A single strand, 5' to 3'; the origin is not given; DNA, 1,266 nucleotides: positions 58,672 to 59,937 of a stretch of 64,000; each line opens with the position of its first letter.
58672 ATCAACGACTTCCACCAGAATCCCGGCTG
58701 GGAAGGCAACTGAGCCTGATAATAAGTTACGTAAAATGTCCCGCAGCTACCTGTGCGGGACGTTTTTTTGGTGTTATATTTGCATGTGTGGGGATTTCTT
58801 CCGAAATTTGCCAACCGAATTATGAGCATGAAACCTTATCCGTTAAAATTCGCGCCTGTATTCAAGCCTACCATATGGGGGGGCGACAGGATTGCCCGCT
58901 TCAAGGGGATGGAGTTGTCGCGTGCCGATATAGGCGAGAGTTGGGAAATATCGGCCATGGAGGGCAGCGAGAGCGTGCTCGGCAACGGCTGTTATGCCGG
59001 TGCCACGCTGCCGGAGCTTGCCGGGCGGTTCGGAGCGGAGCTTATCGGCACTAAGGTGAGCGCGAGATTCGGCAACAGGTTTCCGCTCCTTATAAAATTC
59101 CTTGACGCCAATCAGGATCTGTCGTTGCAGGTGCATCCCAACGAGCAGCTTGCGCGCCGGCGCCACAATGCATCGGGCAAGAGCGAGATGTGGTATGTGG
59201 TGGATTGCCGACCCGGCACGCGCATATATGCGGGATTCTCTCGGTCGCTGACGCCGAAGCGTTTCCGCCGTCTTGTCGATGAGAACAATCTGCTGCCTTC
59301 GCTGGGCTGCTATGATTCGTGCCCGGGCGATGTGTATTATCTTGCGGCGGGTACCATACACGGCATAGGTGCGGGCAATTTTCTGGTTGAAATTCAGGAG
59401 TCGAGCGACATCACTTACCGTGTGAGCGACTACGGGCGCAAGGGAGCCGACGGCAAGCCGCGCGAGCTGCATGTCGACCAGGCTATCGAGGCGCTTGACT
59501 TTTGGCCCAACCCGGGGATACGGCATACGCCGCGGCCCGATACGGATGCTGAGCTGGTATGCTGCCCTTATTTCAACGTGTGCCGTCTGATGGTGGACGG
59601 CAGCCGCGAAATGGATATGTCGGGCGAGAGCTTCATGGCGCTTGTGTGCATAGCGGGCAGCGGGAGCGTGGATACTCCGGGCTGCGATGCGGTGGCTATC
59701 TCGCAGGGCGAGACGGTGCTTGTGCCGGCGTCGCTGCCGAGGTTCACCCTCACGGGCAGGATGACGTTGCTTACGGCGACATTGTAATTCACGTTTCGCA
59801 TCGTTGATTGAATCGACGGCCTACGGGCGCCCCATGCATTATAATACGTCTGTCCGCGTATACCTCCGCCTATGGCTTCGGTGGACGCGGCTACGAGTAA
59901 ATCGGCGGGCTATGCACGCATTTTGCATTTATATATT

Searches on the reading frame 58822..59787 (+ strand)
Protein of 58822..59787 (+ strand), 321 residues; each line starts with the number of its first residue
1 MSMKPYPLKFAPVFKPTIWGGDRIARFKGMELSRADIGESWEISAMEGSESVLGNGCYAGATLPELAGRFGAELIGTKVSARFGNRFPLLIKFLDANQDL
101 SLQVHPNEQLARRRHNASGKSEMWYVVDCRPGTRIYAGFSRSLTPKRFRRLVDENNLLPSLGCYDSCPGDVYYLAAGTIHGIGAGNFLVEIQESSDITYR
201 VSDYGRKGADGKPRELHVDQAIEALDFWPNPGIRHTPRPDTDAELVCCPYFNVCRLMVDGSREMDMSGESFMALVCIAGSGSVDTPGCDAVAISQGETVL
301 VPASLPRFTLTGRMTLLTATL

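Call 75: search_protein_families(library=pfam, proteins=[window:58822-59787:+], max_evalue=0.00001)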
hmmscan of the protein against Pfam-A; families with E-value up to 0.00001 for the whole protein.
window:58822-59787:+ (321 aa): 2 families
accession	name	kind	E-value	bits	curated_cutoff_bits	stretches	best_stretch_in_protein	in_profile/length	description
PF20511.4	PMI_typeI_cat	-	8e-11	42.7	22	1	9-118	3-114/143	Phosphomannose isomerase type I, catalytic domain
PF21621.3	MPI_cupin_dom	-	1.8e-09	37.9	27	1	245-318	5-76/79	Mannose-6-phosphate isomerase, cupin domain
